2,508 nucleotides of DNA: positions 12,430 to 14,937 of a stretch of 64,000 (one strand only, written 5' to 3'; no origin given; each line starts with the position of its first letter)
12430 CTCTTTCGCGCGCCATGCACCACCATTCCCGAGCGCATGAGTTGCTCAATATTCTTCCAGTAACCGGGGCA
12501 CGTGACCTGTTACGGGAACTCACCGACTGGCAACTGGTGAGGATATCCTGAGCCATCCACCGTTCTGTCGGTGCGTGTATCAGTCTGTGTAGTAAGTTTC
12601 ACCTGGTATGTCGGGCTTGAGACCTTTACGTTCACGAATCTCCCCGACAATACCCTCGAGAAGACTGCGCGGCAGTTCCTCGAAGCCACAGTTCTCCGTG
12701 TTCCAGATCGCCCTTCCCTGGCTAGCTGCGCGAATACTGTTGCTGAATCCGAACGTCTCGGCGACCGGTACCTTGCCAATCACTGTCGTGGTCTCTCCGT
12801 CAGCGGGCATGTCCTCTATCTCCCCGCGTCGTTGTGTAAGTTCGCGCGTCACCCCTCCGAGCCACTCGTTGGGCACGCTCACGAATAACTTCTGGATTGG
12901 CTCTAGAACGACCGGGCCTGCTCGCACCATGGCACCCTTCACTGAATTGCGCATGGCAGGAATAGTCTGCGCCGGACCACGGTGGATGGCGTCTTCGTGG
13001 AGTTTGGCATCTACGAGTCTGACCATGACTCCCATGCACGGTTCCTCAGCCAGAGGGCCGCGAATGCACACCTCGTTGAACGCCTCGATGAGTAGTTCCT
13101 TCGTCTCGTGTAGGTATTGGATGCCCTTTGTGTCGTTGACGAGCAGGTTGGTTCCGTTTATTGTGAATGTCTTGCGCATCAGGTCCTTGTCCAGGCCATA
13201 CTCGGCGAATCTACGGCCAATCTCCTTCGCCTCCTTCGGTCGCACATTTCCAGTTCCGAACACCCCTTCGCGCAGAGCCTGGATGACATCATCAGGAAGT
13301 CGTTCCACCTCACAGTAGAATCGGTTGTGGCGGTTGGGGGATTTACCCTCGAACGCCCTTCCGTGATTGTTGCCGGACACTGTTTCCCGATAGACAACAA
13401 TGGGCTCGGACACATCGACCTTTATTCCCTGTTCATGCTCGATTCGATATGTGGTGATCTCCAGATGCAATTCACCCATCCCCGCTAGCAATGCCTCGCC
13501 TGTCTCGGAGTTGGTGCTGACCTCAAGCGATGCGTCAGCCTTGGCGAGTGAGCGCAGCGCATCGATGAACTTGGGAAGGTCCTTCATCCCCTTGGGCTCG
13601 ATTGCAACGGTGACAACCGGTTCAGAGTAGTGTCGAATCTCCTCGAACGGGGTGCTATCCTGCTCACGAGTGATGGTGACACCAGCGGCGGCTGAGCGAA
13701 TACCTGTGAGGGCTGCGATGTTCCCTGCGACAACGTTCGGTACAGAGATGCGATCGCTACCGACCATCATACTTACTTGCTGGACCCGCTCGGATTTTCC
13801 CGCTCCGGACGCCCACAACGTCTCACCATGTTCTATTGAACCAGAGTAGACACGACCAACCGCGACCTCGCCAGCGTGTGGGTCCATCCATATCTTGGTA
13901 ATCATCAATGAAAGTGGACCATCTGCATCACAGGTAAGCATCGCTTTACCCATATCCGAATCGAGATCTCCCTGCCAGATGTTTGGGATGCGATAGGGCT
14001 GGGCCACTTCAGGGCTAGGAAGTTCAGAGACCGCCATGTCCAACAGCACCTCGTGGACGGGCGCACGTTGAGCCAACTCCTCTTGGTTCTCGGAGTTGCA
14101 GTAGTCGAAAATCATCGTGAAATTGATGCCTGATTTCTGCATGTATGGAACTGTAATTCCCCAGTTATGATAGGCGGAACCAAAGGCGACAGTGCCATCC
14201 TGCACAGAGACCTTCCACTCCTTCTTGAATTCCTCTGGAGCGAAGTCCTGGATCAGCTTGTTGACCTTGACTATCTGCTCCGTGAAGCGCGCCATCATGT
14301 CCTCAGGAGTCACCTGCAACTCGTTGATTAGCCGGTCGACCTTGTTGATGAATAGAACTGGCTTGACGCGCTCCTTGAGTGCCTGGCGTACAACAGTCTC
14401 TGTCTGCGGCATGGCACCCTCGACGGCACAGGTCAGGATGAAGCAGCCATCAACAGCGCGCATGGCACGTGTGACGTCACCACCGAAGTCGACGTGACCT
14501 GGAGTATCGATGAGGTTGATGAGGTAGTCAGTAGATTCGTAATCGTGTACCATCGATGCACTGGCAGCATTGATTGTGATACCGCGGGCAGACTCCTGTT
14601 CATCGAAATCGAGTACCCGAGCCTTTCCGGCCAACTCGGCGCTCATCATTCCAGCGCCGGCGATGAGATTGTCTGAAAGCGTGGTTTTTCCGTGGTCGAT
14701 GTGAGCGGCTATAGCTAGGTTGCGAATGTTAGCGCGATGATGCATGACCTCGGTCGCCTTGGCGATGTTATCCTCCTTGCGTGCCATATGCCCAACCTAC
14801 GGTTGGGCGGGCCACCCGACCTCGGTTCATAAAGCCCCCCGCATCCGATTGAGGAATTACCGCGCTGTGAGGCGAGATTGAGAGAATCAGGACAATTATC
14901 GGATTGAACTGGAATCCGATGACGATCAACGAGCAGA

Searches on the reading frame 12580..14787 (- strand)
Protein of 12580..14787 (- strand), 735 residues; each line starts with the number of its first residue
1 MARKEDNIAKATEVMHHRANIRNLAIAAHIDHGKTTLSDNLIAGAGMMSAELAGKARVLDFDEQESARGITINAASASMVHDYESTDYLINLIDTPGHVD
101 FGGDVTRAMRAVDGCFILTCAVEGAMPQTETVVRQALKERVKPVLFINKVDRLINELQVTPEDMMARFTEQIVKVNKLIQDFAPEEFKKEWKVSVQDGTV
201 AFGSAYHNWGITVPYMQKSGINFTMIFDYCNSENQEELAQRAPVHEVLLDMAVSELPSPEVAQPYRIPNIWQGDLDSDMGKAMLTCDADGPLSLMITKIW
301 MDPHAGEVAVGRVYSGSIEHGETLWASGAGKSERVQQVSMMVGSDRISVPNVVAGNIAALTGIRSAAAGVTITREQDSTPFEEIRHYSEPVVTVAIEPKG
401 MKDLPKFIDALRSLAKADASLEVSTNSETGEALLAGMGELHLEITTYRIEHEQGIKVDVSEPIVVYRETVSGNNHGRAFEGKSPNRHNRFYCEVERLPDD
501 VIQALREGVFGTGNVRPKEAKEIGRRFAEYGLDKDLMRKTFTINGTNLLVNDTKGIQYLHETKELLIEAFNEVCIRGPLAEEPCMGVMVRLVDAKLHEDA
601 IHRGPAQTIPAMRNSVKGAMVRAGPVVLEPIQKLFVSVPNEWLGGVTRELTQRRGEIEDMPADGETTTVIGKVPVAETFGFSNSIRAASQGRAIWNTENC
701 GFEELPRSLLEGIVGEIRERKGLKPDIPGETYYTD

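Call 91: search_protein_families(library=pfam, proteins=[window:12580-14787:-], max_evalue=0.0001)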
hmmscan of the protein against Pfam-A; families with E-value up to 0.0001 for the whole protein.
window:12580-14787:- (735 aa): 6 families
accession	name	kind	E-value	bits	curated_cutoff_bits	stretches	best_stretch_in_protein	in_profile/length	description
PF00009.33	GTP_EFTU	-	4.7e-52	176.8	26.5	1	20-257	2-187/188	Elongation factor Tu GTP binding domain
PF14492.12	EFG_III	-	1.8e-22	79.6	27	1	388-460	2-74/75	Elongation Factor G, domain III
PF00679.30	EFG_C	-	2.3e-22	79.3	27.9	1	627-710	2-86/89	Elongation factor G C-terminus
PF03764.24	EFG_IV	-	3.4e-21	75.7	24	1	518-623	6-120/121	Elongation factor G, domain IV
PF22042.2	EF-G_D2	-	8.7e-13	48.6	27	1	292-373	2-82/84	Elongation factor G domain 2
PF03144.31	GTP_EFTU_D2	-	2.3e-12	47.6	30.3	1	306-373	1-73/73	Elongation factor Tu domain 2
